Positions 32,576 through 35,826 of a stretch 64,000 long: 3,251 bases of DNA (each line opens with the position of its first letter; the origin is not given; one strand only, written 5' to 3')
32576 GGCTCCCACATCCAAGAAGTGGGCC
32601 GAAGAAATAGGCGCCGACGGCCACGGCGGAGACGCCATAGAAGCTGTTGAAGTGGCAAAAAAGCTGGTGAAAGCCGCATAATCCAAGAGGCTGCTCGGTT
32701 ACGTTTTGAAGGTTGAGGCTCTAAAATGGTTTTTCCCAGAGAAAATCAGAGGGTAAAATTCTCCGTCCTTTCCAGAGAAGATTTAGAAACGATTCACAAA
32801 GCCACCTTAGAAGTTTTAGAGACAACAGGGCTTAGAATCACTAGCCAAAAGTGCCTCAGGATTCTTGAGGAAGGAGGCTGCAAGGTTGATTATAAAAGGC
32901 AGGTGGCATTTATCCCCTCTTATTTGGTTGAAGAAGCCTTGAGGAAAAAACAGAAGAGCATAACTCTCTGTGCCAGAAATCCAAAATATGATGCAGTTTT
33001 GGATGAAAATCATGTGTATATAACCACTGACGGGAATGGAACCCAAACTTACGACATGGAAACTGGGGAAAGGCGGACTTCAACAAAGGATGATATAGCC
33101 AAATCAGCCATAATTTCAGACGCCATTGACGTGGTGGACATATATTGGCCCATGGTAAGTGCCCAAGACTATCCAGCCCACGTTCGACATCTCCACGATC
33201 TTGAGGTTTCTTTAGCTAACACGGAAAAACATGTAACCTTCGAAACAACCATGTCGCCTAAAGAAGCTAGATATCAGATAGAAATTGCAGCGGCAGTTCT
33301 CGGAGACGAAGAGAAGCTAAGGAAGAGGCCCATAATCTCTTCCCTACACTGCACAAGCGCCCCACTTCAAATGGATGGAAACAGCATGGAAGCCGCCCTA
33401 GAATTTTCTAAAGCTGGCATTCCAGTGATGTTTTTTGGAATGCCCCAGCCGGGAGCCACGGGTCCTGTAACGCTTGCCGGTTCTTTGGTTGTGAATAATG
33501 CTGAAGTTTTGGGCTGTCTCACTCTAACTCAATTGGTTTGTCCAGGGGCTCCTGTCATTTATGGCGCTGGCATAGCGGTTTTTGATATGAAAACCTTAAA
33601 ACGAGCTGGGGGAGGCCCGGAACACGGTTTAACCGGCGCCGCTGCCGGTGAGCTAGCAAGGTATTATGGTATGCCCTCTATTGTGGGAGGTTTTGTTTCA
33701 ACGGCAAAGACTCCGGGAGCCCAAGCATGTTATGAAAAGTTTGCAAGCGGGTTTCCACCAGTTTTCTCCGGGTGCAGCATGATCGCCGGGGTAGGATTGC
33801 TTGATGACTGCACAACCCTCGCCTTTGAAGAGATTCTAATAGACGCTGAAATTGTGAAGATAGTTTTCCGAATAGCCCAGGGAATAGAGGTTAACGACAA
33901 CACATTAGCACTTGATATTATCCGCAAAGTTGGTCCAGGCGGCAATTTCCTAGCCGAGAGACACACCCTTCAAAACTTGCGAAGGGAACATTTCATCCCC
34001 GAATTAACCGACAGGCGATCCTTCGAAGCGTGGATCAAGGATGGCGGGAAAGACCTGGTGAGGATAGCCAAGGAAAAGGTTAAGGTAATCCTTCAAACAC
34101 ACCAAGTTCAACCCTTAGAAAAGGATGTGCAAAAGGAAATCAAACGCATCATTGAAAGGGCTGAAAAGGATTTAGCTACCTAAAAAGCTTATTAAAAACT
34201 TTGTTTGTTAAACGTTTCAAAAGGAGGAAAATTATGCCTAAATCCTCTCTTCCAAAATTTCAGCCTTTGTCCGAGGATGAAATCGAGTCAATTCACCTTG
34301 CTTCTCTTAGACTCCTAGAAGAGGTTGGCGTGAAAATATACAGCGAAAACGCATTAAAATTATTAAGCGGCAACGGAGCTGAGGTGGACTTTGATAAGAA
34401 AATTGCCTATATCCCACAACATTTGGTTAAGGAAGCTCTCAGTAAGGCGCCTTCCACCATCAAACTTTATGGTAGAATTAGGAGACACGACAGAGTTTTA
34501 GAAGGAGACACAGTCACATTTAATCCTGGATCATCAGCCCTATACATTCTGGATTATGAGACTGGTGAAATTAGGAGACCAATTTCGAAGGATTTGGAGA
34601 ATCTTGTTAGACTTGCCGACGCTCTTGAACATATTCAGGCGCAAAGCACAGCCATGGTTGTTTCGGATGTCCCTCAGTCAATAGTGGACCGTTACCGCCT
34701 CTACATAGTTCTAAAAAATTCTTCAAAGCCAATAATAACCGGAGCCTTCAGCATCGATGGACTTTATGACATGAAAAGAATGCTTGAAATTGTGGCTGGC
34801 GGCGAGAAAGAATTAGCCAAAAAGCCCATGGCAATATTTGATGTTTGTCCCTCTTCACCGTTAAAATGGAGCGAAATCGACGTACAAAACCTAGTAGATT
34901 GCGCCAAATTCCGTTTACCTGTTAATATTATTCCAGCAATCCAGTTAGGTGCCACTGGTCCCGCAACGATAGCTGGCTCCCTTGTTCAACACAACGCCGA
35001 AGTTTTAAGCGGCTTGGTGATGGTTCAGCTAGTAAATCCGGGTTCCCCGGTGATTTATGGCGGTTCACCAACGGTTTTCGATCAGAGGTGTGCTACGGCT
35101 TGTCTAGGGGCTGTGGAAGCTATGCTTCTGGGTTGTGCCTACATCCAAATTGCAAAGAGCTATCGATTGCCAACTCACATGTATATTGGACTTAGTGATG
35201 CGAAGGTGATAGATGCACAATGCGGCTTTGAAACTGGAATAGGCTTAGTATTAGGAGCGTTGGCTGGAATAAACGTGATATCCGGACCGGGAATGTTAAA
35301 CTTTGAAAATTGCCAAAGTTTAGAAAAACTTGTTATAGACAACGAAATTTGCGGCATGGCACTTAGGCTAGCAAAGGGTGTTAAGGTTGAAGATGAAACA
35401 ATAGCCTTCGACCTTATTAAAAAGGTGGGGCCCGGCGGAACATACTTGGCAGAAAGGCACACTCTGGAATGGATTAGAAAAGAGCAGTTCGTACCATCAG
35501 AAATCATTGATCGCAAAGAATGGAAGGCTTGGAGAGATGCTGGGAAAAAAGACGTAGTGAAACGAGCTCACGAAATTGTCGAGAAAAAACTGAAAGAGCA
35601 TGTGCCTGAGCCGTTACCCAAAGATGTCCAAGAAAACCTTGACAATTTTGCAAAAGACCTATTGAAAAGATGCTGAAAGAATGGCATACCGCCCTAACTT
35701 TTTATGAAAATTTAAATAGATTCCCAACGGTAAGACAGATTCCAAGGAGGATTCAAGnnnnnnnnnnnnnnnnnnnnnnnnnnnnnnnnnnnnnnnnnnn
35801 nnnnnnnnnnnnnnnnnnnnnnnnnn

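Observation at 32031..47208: Four non-pyrrolysine MttB-family methyltransferases, two corrinoid carriers and one MtrH in a 15-kb island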

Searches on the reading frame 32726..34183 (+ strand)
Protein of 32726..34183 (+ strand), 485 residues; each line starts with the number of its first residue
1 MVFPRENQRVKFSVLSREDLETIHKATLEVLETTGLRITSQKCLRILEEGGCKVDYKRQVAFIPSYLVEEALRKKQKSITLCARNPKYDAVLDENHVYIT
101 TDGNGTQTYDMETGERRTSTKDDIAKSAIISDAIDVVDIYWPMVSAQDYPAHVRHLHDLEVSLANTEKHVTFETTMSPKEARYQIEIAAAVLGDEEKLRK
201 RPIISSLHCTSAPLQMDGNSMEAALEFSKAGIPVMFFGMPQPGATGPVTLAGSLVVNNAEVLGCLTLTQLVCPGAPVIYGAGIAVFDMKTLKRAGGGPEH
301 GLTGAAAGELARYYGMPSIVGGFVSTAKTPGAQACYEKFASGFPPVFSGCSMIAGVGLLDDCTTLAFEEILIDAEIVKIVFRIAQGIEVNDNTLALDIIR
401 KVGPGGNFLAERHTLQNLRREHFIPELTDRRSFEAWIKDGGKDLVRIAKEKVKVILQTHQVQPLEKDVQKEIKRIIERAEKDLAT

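Call 4: search_protein_families(library=pfam, proteins=[window:32726-34183:+])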
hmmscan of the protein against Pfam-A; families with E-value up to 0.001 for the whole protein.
window:32726-34183:+ (485 aa): 1 family
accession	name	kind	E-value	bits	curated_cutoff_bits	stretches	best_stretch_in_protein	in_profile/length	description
PF06253.16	MTTB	-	2.6e-99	333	25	1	8-482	27-498/500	Trimethylamine methyltransferase (MTTB)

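Call 69: search_protein_families(library=ncbifam, proteins=[window:32726-34183:+], max_evalue=0.001)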
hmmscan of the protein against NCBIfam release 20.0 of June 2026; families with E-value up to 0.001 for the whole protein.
window:32726-34183:+ (485 aa): 1 family
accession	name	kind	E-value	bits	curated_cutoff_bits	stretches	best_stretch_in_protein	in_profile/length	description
TIGR02369.2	trimeth_pyl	equivalog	4.1e-161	536.7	525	1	11-480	2-469/469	[trimethylamine--corrinoid protein] Co-methyltransferase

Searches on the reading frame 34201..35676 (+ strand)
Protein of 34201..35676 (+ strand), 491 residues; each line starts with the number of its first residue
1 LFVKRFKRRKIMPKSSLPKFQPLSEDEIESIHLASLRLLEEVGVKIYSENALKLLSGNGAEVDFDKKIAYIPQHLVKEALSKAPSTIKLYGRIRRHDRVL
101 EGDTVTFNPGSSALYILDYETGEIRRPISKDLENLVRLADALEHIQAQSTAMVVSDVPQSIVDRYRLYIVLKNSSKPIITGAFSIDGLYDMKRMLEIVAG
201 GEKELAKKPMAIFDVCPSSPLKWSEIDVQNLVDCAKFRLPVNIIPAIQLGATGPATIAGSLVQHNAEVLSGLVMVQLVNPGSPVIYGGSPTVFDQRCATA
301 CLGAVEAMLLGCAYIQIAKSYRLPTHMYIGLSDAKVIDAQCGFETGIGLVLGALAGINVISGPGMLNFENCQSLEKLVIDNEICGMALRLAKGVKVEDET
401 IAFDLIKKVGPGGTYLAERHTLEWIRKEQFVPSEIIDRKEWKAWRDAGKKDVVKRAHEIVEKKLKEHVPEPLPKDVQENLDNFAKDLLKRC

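Call 4: search_protein_families(library=pfam, proteins=[window:34201-35676:+])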
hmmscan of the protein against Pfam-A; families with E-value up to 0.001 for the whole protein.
window:34201-35676:+ (491 aa): 1 family
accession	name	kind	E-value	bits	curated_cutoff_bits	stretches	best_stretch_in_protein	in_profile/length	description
PF06253.16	MTTB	-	5.1e-102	341.9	25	1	13-484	24-492/500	Trimethylamine methyltransferase (MTTB)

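Call 16: search_protein_families(library=ncbifam, proteins=[window:34201-35676:+], max_evalue=0.00001)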
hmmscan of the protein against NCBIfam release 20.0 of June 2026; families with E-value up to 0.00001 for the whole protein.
window:34201-35676:+ (491 aa): 1 family
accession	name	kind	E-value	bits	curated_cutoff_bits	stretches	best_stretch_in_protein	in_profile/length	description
TIGR02369.2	trimeth_pyl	equivalog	6.8e-142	473.3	525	1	19-483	2-464/469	[trimethylamine--corrinoid protein] Co-methyltransferase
